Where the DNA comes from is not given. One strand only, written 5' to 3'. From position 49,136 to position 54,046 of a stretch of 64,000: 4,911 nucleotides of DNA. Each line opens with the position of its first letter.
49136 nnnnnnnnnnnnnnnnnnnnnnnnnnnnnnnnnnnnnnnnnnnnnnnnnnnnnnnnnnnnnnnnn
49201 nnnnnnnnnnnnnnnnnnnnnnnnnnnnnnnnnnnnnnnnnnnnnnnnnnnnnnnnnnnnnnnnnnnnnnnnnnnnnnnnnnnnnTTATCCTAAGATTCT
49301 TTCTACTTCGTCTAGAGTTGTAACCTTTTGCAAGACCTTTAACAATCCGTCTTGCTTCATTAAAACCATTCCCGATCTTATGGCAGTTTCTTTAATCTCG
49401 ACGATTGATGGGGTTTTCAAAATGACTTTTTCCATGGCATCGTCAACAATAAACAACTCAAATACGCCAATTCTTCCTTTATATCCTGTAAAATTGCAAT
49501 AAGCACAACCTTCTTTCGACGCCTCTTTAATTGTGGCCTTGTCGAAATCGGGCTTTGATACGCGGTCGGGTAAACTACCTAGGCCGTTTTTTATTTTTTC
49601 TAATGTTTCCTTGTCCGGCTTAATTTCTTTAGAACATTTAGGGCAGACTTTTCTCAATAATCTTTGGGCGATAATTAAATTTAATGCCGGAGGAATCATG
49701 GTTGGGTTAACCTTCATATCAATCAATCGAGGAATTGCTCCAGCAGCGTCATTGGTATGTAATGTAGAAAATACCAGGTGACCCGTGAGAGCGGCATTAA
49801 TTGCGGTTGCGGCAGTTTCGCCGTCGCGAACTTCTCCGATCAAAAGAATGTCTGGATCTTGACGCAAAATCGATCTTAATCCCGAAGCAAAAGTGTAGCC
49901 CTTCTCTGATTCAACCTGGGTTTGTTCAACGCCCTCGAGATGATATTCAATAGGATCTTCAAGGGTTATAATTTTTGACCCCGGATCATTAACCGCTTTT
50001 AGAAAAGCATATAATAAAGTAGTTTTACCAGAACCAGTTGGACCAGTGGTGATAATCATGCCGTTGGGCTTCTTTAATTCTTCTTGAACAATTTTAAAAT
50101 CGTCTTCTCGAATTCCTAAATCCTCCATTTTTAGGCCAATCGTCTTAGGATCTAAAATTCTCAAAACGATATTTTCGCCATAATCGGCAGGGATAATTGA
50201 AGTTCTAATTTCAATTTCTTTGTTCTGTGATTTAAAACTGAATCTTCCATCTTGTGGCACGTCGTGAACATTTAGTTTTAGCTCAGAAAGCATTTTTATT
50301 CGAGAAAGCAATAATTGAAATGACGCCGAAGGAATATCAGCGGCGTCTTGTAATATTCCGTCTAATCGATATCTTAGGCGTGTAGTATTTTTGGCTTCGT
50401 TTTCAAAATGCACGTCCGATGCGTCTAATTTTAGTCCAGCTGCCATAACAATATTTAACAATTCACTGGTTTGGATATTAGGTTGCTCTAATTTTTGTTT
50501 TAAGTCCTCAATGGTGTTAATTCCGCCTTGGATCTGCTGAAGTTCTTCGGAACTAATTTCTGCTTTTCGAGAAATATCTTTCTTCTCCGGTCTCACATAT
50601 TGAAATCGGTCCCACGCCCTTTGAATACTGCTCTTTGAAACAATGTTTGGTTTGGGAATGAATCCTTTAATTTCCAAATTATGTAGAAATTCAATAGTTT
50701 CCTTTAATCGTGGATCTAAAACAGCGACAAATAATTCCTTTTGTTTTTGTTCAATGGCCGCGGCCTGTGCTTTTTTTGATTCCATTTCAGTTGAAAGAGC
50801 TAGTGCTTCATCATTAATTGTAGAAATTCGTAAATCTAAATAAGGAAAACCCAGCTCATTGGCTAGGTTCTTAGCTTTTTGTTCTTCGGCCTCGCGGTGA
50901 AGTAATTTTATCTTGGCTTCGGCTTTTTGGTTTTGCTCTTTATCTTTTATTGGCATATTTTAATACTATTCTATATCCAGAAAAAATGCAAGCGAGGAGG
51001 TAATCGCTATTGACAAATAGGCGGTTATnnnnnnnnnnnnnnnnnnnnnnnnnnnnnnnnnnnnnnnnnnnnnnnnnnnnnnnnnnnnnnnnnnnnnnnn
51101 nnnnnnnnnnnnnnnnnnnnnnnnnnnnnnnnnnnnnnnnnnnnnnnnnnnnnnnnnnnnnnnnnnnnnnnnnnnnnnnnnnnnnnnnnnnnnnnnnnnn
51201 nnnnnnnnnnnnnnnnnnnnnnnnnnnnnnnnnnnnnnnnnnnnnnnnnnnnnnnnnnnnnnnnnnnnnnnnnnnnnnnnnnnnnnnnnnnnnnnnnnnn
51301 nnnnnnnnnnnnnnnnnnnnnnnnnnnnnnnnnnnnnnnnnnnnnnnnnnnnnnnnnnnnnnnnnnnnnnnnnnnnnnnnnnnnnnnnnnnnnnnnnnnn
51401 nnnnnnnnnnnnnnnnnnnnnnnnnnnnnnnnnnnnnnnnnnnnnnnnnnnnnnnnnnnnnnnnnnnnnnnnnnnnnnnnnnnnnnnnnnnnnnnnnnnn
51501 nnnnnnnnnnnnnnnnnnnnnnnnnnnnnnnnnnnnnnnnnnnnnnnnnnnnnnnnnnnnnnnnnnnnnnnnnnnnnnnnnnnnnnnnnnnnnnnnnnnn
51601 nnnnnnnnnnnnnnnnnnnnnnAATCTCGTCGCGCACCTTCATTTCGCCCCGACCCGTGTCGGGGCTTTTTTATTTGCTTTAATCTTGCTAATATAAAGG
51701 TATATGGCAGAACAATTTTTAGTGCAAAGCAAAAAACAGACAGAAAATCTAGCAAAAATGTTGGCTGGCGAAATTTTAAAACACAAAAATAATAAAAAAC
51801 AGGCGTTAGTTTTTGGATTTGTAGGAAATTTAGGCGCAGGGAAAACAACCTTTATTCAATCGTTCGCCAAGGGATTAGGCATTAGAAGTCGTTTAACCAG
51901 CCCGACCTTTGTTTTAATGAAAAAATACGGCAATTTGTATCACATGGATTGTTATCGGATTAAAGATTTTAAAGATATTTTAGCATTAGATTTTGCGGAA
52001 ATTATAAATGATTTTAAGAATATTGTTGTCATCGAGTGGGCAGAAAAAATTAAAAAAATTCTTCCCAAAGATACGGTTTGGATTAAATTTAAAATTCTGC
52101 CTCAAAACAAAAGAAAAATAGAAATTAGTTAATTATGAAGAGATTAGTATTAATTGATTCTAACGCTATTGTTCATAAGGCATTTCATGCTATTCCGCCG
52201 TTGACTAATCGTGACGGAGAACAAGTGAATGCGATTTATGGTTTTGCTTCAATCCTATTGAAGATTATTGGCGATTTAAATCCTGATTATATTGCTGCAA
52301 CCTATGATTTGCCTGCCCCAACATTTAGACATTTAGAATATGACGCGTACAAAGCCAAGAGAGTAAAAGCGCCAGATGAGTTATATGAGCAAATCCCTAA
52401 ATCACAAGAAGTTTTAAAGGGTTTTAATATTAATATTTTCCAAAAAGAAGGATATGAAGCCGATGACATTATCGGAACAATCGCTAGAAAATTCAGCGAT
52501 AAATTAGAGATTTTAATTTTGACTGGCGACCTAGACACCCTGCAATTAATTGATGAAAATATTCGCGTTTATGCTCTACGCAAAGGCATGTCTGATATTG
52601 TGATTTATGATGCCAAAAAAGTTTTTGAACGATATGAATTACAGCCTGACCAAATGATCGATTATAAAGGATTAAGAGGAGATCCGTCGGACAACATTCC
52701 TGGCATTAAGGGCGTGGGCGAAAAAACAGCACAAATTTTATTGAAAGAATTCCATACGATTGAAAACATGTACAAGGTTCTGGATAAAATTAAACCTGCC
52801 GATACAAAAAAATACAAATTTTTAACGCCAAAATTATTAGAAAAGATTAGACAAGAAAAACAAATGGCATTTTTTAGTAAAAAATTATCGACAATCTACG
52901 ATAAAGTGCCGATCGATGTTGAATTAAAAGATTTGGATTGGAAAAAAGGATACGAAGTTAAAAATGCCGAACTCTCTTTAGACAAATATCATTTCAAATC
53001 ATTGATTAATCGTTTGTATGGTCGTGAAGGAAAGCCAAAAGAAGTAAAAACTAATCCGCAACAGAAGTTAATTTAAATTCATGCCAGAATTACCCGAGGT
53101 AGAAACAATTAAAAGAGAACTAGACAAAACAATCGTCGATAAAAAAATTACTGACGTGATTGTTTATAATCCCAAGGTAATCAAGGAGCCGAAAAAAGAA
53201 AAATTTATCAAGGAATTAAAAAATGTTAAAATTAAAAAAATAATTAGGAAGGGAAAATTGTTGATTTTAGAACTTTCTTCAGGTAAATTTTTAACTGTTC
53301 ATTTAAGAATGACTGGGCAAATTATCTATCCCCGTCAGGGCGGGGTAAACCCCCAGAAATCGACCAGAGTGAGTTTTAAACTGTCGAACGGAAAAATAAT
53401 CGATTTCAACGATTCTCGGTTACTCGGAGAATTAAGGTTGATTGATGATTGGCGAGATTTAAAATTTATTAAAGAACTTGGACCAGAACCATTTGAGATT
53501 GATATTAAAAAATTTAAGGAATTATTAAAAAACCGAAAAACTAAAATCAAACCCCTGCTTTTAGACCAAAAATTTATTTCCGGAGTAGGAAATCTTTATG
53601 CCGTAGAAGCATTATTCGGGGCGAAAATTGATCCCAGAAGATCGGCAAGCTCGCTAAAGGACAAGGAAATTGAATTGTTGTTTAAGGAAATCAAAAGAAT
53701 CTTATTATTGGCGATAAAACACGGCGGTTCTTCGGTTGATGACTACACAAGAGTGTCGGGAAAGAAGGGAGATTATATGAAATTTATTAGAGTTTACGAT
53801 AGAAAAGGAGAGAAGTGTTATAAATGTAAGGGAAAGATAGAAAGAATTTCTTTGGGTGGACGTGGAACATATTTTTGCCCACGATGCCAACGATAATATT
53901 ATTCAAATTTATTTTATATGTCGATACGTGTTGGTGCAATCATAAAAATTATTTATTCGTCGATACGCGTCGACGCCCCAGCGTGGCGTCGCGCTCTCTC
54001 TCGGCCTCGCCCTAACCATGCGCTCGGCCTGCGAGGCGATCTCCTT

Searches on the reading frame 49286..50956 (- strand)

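Call 30: search_protein_families(library=pfam, proteins=[window:49286-50956:-], max_evalue=0.001)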
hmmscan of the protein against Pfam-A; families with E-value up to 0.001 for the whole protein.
window:49286-50956:- (556 aa): 4 families
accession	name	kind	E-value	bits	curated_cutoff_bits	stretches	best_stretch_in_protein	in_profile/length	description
PF00437.27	T2SSE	-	8.8e-113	377.1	24.9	1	165-553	10-370/370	Type II/IV secretion system protein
PF05157.20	MshEN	-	3.9e-06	27.2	23.1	1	35-120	1-85/90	MshEN domain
PF25199.1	nSTAND_NTPase5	-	0.00039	20.7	34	1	291-347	34-91/145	Novel STAND NTPase 5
PF20720.3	nSTAND3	-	0.00057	20.1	27.2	0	286-336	6-55/155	Novel STAND NTPase 3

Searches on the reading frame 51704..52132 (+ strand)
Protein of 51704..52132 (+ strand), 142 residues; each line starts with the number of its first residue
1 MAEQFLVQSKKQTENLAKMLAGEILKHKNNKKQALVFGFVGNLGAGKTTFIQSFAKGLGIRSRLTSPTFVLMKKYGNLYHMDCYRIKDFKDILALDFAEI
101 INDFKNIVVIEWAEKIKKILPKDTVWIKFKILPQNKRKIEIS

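Call 89: search_protein_families(library=pfam, proteins=[window:51704-52132:+], max_evalue=0.001)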
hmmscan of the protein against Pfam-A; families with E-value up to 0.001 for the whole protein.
window:51704-52132:+ (142 aa): 1 family
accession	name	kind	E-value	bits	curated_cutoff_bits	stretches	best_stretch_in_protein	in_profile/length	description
PF02367.23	TsaE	-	8.1e-33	113.5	26.6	1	8-138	2-127/128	Threonylcarbamoyl adenosine biosynthesis protein TsaE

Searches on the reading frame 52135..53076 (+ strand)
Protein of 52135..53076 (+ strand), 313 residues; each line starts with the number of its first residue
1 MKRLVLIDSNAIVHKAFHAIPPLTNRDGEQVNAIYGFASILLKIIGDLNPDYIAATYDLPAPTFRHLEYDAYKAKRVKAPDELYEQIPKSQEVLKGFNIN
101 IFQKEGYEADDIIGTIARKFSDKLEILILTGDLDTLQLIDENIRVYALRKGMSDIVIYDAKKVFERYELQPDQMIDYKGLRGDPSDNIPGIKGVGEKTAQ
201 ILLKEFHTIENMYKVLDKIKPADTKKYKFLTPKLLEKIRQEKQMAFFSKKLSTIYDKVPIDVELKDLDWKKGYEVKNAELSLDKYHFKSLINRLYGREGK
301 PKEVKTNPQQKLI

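Call 30: search_protein_families(library=pfam, proteins=[window:52135-53076:+], max_evalue=0.001)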
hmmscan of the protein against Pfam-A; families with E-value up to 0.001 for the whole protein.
window:52135-53076:+ (313 aa): 3 families
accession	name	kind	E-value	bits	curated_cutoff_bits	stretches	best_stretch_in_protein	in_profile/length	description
PF02739.22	5_3_exonuc_N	-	4.1e-52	176.6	34.3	1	3-167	1-163/164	5'-3' exonuclease, N-terminal resolvase-like domain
PF01367.25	5_3_exonuc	-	3.5e-30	104.8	40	1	170-271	2-93/97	5'-3' exonuclease, C-terminal SAM fold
PF12826.13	HHH_2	-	0.00021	21.8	27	1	190-214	7-31/64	Helix-hairpin-helix motif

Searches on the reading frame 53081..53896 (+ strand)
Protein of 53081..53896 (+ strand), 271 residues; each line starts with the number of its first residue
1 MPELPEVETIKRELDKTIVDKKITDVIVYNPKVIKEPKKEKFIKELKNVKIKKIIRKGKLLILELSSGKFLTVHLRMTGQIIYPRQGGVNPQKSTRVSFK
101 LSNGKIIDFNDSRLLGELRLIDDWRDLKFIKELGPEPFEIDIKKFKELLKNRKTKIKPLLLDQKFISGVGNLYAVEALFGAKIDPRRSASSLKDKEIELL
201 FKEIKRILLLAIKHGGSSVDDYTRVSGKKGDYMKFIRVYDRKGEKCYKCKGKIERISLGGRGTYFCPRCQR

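Call 89: search_protein_families(library=pfam, proteins=[window:53081-53896:+], max_evalue=0.001)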
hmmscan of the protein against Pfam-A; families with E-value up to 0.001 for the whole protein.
window:53081-53896:+ (271 aa): 4 families
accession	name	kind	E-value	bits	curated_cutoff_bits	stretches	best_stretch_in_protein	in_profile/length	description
PF01149.29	Fapy_DNA_glyco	-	2e-30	106.3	25.5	1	1-117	1-116/117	Formamidopyrimidine-DNA glycosylase N-terminal domain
PF06831.19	H2TH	-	3.2e-26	91.6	34.7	1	133-220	1-90/93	Formamidopyrimidine-DNA glycosylase H2TH domain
PF06827.20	zf-FPG_IleRS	-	1.8e-09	37.7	21.3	1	243-270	1-28/30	Zinc finger found in FPG and IleRS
PF05833.16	NFACT_N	-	2.4e-05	23.7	31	1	134-208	167-240/456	NFACT N-terminal and middle domains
